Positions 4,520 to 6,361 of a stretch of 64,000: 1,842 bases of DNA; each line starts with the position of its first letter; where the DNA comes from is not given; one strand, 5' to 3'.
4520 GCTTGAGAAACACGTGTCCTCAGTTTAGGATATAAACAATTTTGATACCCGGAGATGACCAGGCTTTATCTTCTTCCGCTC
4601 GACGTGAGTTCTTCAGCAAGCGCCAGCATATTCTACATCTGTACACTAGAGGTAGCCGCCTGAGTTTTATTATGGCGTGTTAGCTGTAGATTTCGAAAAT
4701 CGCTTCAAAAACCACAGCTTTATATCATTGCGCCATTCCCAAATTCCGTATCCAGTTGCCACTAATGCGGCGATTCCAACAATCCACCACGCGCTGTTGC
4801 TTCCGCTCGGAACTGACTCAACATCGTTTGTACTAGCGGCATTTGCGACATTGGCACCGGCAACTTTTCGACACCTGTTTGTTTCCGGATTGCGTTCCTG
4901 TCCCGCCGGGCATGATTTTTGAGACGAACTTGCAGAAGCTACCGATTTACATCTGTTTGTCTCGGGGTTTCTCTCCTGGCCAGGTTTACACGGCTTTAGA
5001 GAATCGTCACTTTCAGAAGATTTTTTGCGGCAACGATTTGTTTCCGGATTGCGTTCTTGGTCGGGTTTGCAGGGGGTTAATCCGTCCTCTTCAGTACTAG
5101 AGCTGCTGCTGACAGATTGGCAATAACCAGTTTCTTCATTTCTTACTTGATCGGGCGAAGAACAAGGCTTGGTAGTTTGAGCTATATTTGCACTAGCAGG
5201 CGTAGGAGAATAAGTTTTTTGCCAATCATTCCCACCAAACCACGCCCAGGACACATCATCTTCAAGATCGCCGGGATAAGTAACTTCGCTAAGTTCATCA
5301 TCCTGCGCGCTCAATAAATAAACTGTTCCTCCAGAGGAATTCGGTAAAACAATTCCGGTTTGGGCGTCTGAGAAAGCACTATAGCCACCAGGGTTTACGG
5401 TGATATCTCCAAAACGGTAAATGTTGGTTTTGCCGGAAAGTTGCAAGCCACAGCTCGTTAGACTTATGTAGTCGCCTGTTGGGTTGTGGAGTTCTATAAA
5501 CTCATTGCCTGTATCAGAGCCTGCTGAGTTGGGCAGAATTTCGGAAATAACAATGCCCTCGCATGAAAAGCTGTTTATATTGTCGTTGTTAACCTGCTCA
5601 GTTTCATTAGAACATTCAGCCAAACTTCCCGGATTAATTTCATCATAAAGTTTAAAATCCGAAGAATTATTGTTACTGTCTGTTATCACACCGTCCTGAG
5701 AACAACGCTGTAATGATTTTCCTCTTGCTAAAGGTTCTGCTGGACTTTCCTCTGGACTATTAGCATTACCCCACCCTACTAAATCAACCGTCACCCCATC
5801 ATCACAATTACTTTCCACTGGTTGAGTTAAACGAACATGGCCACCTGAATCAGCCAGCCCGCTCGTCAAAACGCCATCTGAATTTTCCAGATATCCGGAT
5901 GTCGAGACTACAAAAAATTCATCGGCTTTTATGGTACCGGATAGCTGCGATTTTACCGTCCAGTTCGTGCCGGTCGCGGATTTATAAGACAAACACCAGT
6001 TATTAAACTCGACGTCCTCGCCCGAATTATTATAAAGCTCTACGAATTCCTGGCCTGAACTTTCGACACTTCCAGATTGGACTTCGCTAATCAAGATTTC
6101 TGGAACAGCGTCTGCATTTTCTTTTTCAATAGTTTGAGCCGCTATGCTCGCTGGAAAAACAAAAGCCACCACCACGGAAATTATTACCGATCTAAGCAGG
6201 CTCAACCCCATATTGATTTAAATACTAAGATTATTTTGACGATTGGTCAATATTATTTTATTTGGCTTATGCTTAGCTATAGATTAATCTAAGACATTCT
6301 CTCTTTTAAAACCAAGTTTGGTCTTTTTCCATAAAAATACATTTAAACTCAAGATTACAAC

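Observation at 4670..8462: Candidate DNA-capture/uptake surface module: lamin-tail-domain protein, ComEC and membrane-anchored nuclease in one co-oriented block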

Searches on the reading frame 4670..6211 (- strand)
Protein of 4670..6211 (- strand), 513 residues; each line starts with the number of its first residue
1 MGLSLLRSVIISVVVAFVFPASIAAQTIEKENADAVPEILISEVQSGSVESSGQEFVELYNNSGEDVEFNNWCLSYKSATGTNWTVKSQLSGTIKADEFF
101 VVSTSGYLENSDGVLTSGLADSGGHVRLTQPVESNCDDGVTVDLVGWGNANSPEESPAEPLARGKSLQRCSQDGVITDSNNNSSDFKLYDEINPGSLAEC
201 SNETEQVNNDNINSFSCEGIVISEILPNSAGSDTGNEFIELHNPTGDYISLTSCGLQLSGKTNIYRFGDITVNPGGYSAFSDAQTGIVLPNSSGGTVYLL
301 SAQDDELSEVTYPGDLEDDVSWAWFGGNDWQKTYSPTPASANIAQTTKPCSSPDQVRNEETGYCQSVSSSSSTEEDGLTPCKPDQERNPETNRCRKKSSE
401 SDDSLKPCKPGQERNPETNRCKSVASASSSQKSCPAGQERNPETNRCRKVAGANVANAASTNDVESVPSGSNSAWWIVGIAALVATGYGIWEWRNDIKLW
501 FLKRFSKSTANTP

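Call 3: search_protein_families(library=pfam, proteins=[window:4670-6211:-], max_evalue=0.01)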
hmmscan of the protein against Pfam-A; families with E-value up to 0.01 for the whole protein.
window:4670-6211:- (513 aa): 1 family
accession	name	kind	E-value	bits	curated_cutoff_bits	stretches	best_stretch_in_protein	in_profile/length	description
PF00932.25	LTD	-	2.3e-24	86.3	34.3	2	34-148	3-108/109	Lamin Tail Domain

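Call 4: search_protein_families(library=ncbifam, proteins=[window:4670-6211:-], max_evalue=0.01)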
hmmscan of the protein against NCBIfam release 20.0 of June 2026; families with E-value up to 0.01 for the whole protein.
window:4670-6211:- (513 aa): 0 families

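Call 20: search_solved_structures(query=window:4670-6211:-, max_evalue=1, show_alignments=1)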
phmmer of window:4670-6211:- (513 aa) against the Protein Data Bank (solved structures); distinct sequences matched with E-value up to 1: 0.

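Call 33: find_homologous_proteins(query=window:4670-6211:-)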
Query window:4670-6211:- (513 aa): 3165 proteins with E <= 0.001 among 8000 candidates; the best 120 are listed.
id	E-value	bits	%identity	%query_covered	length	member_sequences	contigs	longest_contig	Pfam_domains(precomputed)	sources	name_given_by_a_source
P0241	0.0e+0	1146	99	100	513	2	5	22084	PF00932.26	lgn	-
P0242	9.1e-164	564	49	97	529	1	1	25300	PF00932.26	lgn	-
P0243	2.1e-147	510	49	99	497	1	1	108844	PF00932.26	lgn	-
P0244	4.1e-140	486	46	94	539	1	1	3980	PF25314.2,PF00932.26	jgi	jgi:hypothetical protein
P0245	8.4e-139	482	45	97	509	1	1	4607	PF00932.26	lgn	-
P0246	1.7e-136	474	48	90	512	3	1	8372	PF00932.26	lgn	-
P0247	2.0e-135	471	45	99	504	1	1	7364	PF00932.26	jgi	jgi:hypothetical protein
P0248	3.0e-134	467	46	99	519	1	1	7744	PF25314.2,PF00932.26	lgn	-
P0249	1.9e-127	444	43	89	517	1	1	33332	PF00932.26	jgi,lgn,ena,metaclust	metaclust:\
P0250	2.7e-127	444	43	97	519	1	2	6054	PF25314.2,PF00932.26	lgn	-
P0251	1.1e-126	442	39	96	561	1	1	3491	PF00932.26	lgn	-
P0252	1.6e-124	435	41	99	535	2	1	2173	PF00932.26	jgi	jgi:hypothetical protein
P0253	1.2e-123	432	44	57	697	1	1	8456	PF00932.26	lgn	-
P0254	1.6e-122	428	40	97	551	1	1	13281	PF00932.26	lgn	-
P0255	1.7e-122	428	40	99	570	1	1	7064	PF25314.2,PF00932.26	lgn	-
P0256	4.4e-121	423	42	93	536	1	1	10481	PF00932.26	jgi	jgi:hypothetical protein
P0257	6.4e-121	423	41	94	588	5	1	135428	PF00932.26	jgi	jgi:hypothetical protein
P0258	1.4e-120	422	39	98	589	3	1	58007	PF25314.2,PF00932.26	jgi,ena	-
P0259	1.5e-120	422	39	98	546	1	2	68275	PF00932.26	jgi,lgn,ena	-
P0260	2.0e-120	421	41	96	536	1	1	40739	PF25314.2,PF00932.26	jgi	jgi:hypothetical protein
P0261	2.9e-119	417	41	92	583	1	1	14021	PF00932.26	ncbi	ncbi:hypothetical protein BH23PAT2_BH23PAT2_06100 [soil metagenome]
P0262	3.3e-119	417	41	96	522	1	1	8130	PF00932.26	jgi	jgi:hypothetical protein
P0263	1.1e-118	416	39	98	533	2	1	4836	PF00932.26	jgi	jgi:hypothetical protein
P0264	1.6e-118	415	40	97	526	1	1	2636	PF00932.26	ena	-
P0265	3.0e-118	414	36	98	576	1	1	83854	PF25314.2,PF00932.26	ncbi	-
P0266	3.2e-118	414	45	92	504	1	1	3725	PF00932.26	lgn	-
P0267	2.1e-117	411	40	96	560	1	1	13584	PF00932.26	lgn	-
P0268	3.2e-117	411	38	96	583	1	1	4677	PF00932.26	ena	-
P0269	7.6e-116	406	41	98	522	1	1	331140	PF00932.26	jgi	jgi:hypothetical protein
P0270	9.2e-116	406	39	98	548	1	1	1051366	PF00932.26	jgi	jgi:hypothetical protein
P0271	1.0e-115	406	41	91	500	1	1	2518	PF00932.26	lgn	-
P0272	1.2e-115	406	38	98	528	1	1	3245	PF00932.26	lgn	-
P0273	7.2e-115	403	35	96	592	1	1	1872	PF00932.26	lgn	-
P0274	2.1e-114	401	40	94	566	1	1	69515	PF25314.2,PF00932.26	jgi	jgi:hypothetical protein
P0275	4.5e-114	400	42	98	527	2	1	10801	PF25314.2,PF00932.26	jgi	jgi:hypothetical protein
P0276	5.3e-114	400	43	93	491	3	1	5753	PF00932.26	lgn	-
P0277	2.3e-113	398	40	98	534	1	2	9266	PF00932.26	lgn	-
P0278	5.2e-113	397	39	96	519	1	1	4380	PF00932.26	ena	-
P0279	6.8e-113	396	40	96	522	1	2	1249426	PF25314.2,PF00932.26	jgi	jgi:hypothetical protein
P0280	1.7e-112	395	43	99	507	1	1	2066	PF00932.26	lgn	-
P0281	8.2e-111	390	37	98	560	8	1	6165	PF00932.26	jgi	jgi:hypothetical protein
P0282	2.3e-110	388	39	56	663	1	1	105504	PF00932.26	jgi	jgi:hypothetical protein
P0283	1.0e-109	386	41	98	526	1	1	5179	PF00932.26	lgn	-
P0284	3.3e-109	384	36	97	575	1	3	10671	PF00932.26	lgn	-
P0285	7.5e-109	383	39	98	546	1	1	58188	PF25314.2,PF00932.26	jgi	jgi:hypothetical protein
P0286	1.9e-108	382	37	97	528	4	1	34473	PF00932.26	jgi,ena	-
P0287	1.2e-106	376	42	94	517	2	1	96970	PF00932.26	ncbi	ncbi:MAG: lamin tail domain-containing protein [Candidatus Saccharimonadales bacterium]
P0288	1.9e-106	375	43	90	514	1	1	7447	PF00932.26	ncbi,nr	ncbi:lamin tail domain-containing protein, partial [Candidatus Microgenomates bacterium]|nr:lamin ta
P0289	3.8e-106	374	39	98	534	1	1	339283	PF00932.26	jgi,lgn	jgi:hypothetical protein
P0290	5.6e-106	374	39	57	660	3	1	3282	PF25314.2,PF00932.26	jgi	jgi:hypothetical protein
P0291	7.0e-106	373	37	98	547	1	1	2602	PF25314.2,PF00932.26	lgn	-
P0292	7.1e-106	373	38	91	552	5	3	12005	PF00932.26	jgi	jgi:hypothetical protein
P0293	8.8e-106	373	38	96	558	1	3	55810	PF00932.26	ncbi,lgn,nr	ncbi:MAG TPA: lamin tail domain-containing protein [Candidatus Saccharimonadales bacterium]|nr:lamin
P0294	2.0e-104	369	38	97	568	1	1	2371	PF00932.26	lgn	-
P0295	2.4e-104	368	39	98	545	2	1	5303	PF00932.26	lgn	-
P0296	4.7e-104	367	41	97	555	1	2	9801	PF00932.26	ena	-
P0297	4.7e-104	367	40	98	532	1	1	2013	PF00932.26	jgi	jgi:hypothetical protein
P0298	6.5e-104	367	37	97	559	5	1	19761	PF25314.2,PF00932.26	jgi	jgi:hypothetical protein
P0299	7.8e-104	367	37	89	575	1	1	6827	PF00932.26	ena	-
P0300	9.0e-104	366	38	97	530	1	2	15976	PF00932.26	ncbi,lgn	-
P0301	9.2e-104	366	38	97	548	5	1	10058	PF00932.26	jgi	jgi:hypothetical protein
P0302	3.3e-103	364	39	91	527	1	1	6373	PF00932.26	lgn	-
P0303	3.4e-103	364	41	98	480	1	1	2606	PF00932.26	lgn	-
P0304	3.5e-103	364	38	91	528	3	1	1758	PF00932.26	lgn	-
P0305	4.9e-103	364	39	98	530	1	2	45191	PF00932.26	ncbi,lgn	-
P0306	5.0e-103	364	39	92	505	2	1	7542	PF25314.2,PF00932.26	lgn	-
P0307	6.0e-103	364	38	99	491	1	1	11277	PF00932.26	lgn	-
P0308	6.8e-103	363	41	56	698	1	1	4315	PF00932.26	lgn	-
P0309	1.1e-102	363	39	98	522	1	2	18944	PF25314.2,PF00932.26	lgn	-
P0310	1.9e-102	362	39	98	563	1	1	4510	PF00932.26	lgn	-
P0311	2.1e-102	362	39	93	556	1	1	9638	PF25314.2,PF00932.26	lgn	-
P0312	2.2e-102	362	42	99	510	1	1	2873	PF25314.2,PF00932.26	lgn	-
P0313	2.4e-102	362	41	98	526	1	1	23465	PF25314.2,PF00932.26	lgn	-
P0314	3.6e-102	361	41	92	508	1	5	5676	PF00932.26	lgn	-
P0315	1.4e-101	359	33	99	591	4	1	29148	PF00932.26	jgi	jgi:hypothetical protein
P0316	2.0e-101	359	38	97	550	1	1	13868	PF00932.26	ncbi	-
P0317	2.1e-101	359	41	98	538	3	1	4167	PF00932.26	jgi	jgi:hypothetical protein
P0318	2.8e-101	358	39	99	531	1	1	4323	PF00932.26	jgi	jgi:hypothetical protein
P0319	3.0e-101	358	39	90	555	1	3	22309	PF00932.26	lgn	-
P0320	7.9e-101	357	38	98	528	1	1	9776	PF00932.26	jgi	jgi:hypothetical protein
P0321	9.5e-101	356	38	58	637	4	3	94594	PF00932.26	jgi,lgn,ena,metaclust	metaclust:\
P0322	1.3e-100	356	33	96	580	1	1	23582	PF25314.2,PF00932.26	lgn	-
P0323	1.3e-100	356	40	97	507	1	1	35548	PF25314.2,PF00932.26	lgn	-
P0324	1.8e-100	355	39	97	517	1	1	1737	PF00932.26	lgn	-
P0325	4.8e-100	354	38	96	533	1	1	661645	PF00932.26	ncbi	-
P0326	6.7e-100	354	39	97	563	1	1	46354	PF25314.2,PF00932.26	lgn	-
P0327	8.0e-100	353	39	92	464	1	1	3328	PF00932.26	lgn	-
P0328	9.6e-100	353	40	95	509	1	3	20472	PF25314.2,PF00932.26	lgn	-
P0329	9.6e-100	353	37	96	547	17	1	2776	PF00932.26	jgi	jgi:hypothetical protein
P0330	1.1e-99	353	37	95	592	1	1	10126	PF00932.26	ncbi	-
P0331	1.4e-99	352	36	96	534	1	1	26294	PF00932.26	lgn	-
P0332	1.8e-99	352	37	90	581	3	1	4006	PF25314.2,PF00932.26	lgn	-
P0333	2.1e-99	352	41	93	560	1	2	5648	PF25314.2,PF00932.26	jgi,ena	-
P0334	4.0e-99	351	40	96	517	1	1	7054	PF00932.26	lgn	-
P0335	7.1e-99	350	39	93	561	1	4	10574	PF25314.2,PF00932.26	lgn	-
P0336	1.5e-98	349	36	99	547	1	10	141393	PF25314.2,PF00932.26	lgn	-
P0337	1.6e-98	349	41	98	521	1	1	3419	PF00932.26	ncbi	-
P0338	1.7e-98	349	37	86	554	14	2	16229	PF00932.26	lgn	-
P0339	2.3e-98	349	38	97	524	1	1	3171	PF00932.26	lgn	-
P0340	3.2e-98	348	38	92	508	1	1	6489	PF00932.26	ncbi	-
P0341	3.3e-98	348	39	98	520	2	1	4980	PF00932.26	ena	-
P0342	6.3e-98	347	39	97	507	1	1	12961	PF25314.2,PF00932.26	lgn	-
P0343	6.7e-98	347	38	97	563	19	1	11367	PF25314.2,PF00932.26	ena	-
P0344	1.4e-97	346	37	92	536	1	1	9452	PF00932.26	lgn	-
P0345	3.0e-97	345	39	99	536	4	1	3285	PF00932.26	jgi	jgi:hypothetical protein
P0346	3.0e-97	345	35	97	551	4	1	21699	PF00932.26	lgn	-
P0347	3.9e-97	344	38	98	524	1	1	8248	PF00932.26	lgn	-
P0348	4.8e-97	344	40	99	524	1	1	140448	PF25314.2,PF00932.26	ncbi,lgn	-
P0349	6.1e-97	344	47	56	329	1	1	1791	PF25314.2,PF00932.26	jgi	jgi:hypothetical protein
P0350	7.6e-97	343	40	59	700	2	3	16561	PF00932.26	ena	-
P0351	1.1e-96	343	38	97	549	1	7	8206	PF00932.26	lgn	-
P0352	1.3e-96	343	38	98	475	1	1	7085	PF00932.26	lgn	-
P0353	1.6e-96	342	35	97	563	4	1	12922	PF00932.26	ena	-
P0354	2.4e-96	342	37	57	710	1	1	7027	PF00932.26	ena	-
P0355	2.5e-96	342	37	93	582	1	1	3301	PF00932.26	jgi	jgi:hypothetical protein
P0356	3.3e-96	341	35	98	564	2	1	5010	PF00932.26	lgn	-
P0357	3.7e-96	341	39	97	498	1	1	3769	PF00932.26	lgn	-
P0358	4.3e-96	341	35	96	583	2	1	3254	PF25314.2,PF00932.26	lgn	-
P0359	4.7e-96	341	37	95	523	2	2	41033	PF25314.2,PF00932.26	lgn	-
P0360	4.8e-96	341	38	96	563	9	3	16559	PF25314.2,PF00932.26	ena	-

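Call 37: search_protein_families(library=pfam, proteins=[P0244, P0258, window:4670-6211:-], max_evalue=1)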
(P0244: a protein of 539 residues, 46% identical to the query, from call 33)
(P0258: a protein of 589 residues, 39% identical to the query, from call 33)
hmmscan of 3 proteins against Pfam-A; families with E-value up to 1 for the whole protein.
P0244 (539 aa): 2 families
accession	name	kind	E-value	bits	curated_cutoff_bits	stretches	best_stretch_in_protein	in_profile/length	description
PF00932.25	LTD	-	4.6e-25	88.5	34.3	2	46-156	3-108/109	Lamin Tail Domain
PF25314.1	TNFR_nem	-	7.4e-08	32.7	27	3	380-397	17-34/34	TNF receptor-like domain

P0258 (589 aa): 4 families
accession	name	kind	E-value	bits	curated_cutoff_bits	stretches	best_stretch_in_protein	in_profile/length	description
PF00932.25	LTD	-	3.6e-26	92.1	34.3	2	40-162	6-108/109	Lamin Tail Domain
PF25314.1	TNFR_nem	-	1.4e-05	25.4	27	2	485-501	18-34/34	TNF receptor-like domain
PF16422.10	COE1_DBD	-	0.14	12.1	27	0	414-447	105-137/231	Transcription factor COE1 DNA-binding domain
PF25649.1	Rotavirus_VP2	-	0.19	9.9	27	1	227-316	87-177/984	Rotavirus inner capsid protein VP2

window:4670-6211:- (513 aa): 3 families
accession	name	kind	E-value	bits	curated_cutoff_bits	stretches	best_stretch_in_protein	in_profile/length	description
PF00932.25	LTD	-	2.3e-24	86.3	34.3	2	34-148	3-108/109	Lamin Tail Domain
PF25314.1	TNFR_nem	-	0.12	12.8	27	2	434-450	18-34/34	TNF receptor-like domain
PF07790.16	Pilin_N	-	0.19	13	25.2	0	10-75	10-72/78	Archaeal Type IV pilin, N-terminal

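Call 45: predict_structure(alignment_id=A3)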
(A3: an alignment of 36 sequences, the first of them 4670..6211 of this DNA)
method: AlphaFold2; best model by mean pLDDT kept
length: 513 residues; sequences in the alignment: 36
mean_pLDDT: 81.5   pTM: 0.43
mean pLDDT of the five models: 81.5, 81.4, 80.0, 79.9, 79.3
residues with pLDDT >= 90: 263; 70-90: 140; 50-70: 42; < 50: 68
segments of 3 or more residues with pLDDT < 50: 19-34, 204-214, 371-376, 399-405, 426-431, 453-471
pLDDT, mean of each block of 10 residues (from residue 1): 64 64 41 60 96 97 94 96 96 96 96 96 95 89 96 92 94 87 93 87 47 66 88 78 90 96 95 93 93 95 95 93 92 95 93 91 82 53 83 71 61 80 58 77 79 44 38 67 84 84 73 49
secondary structure, 60 per line:
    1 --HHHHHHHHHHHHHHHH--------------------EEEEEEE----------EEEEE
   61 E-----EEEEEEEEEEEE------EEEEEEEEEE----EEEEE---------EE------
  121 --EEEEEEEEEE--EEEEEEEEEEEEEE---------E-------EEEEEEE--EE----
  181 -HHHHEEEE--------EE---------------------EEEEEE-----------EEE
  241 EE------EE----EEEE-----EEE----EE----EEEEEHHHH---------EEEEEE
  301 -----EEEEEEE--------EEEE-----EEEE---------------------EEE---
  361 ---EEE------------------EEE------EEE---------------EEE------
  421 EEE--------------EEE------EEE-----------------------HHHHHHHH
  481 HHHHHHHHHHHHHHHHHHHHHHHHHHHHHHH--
elements in order: H3-18 E39-45 E56-61 E67-78 E85-94 E99-103 E123-132 E135-148 E166-172 H182-185 E186-189 E221-226 E238-242 E255-258 E264-266 E277-281 H282-285 E295-300 E306-312 E321-324 E330-333 E355-357 E364-366 E385-387 E394-396 E412-414 E421-423 E438-440 E447-449 H473-511

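Call 49: fold_search(model_id=the predicted structure, library=pdb)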
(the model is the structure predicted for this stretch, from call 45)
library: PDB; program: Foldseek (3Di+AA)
matches with E <= 10: 1234; with E <= 0.001: 22
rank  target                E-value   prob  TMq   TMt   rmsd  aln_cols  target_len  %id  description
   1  2vzo_B                1.0e-04  0.98  0.14  0.09  14.5       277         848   12  Crystal structure of Amycolatopsis orientalis exo-chitosanase CsxA (released 2008-10-14)
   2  1nug_B                1.9e-04  0.99  0.15  0.12  13.2       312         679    8  Role of Calcium Ions in the Activation and Activity of the Transglutaminase 3 Enzyme (2 calciums, 1 Mg, inactive form) (released 2003-04-22)
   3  2x05_A                2.0e-04  0.96  0.14  0.10  14.1       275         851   11  Inhibition of the exo-beta-D-glucosaminidase CsxA by a glucosamine- configured castanospermine and an amino-australine (released 2009-12-15)
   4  1l9m_A                2.2e-04  0.99  0.15  0.12  13.9       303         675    8  Three-dimensional structure of the human transglutaminase 3 enzyme: binding of calcium ions change structure for activ (released 2002-05-29)
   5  2vzv_A                2.2e-04  0.96  0.15  0.10  13.8       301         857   11  Substrate Complex of Amycolatopsis orientalis exo-chitosanase CsxA E541A with chitosan (released 2008-10-14)
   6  1kv3_A                2.5e-04  0.97  0.15  0.13  14.7       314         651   11  HUMAN TISSUE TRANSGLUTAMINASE IN GDP BOUND FORM (released 2002-03-13)
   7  1ggy_A                2.9e-04  0.87  0.12  0.10  15.8       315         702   10  HUMAN FACTOR XIII WITH YTTERBIUM BOUND IN THE ION SITE (released 1999-02-16)
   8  3gef_A                3.3e-04  1.00  0.15  0.58   6.7       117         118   11  Crystal structure of the R482W mutant of lamin A/C (released 2009-08-04)
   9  7uzs                  3.3e-04  0.96  0.15  0.12  17.0       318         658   12  Protein 4.2 (local refinement from consensus reconstruction of ankyrin complex classes) (released 2022-07-20)
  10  2x09_A                3.5e-04  0.91  0.13  0.09  14.7       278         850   12  Inhibition of the exo-beta-D-glucosaminidase CsxA by a glucosamine- configured castanospermine and an amino-australine (released 2010-02-09)
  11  2lll_MODEL_1_A        3.7e-04  1.00  0.17  0.64   3.9       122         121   18  Solution NMR structure of C-terminal globular domain of human Lamin-B2, Northeast Structural Genomics Consorti (released 2011-12-07)
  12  1ifr                  4.1e-04  1.00  0.17  0.67   3.3       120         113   17  Structure of Lamin A/C Globular Domain (released 2002-07-17)
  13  6rpr_B                4.3e-04  1.00  0.16  0.63   3.2       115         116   19  LEM domain of Emerin mutant T43I in complex with BAF dimer and the Igfold of the lamin A/C (released 2020-03-04)
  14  3jt0_A                4.6e-04  1.00  0.16  0.67   3.6       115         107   16  Crystal Structure of the C-terminal fragment (426-558) Lamin-B1 from Homo sapiens, Northeast Structural Genomics Conso (released 2009-09-22)
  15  1fie_A                5.4e-04  0.92  0.14  0.11  15.3       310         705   11  RECOMBINANT HUMAN COAGULATION FACTOR XIII (released 1997-02-12)
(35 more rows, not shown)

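Call 67: search_protein_families(library=padloc, proteins=[window:4670-6211:-], max_evalue=0.01)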
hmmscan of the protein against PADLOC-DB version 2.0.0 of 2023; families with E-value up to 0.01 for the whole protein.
window:4670-6211:- (513 aa): 0 families

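Call 71: find_encoding_contigs(protein=P0288, flank=8000, max_places=2)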
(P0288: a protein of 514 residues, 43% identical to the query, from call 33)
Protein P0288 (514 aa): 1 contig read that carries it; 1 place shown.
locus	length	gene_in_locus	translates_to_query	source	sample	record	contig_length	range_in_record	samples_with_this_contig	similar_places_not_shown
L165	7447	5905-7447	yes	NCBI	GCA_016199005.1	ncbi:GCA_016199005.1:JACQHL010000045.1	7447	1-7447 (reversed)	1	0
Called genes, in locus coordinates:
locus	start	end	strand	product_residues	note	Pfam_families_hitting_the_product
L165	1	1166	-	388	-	PF05157:MshEN, PF13555:AAA_29 (faint), PF00437:T2SSE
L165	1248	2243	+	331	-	PF00154:RecA_N, PF06745:ATPase (weak), PF08423:Rad51, PF27531:MT3502_N (weak), PF01637:ATPase_2 (weak), PF21096:RecA_C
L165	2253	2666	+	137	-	-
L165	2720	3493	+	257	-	PF03141:Methyltransf_29, PF01209:Ubie_methyltran, PF13489:Methyltransf_23, PF07021:MetW (faint), PF13649:Methyltransf_25, PF13847:Methyltransf_31, PF08241:Methyltransf_11, PF08242:Methyltransf_12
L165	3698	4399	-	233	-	-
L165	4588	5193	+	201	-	PF27462:RecX_N, PF21982:RecX_HTH1, PF02631:RecX_HTH2, PF21981:RecX_HTH3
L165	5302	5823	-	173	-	-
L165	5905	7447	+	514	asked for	PF00932:LTD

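Call 92: search_protein_representatives(protein=window:4670-6211:-)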
Query: 513 residues. Proteins with E-value up to 0.001 (for the whole library): 6931; up to 1e-10: 2838; up to 1e-30: 900. The best 150 are listed.
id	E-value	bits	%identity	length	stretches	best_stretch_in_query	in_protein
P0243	6.6e-148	510.3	52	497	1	7-510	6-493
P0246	5.3e-137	474.3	48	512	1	24-503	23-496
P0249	6.0e-128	444.4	48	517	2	31-429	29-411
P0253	3.8e-124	431.9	45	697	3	216-426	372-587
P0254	5.2e-123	428.1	47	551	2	11-396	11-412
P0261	9.1e-120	417.4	46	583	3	177-428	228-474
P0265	9.5e-119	414.1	46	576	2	11-453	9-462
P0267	6.6e-118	411.3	55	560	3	214-430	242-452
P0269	2.4e-116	406.1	44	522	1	6-504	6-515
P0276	1.7e-114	400.0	49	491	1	36-498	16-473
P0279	2.2e-113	396.4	46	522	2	22-429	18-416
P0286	5.9e-109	381.7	45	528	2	31-454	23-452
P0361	1.4e-108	380.5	40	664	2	213-501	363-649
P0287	3.8e-107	375.8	45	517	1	9-497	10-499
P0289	1.2e-106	374.1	46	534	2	12-455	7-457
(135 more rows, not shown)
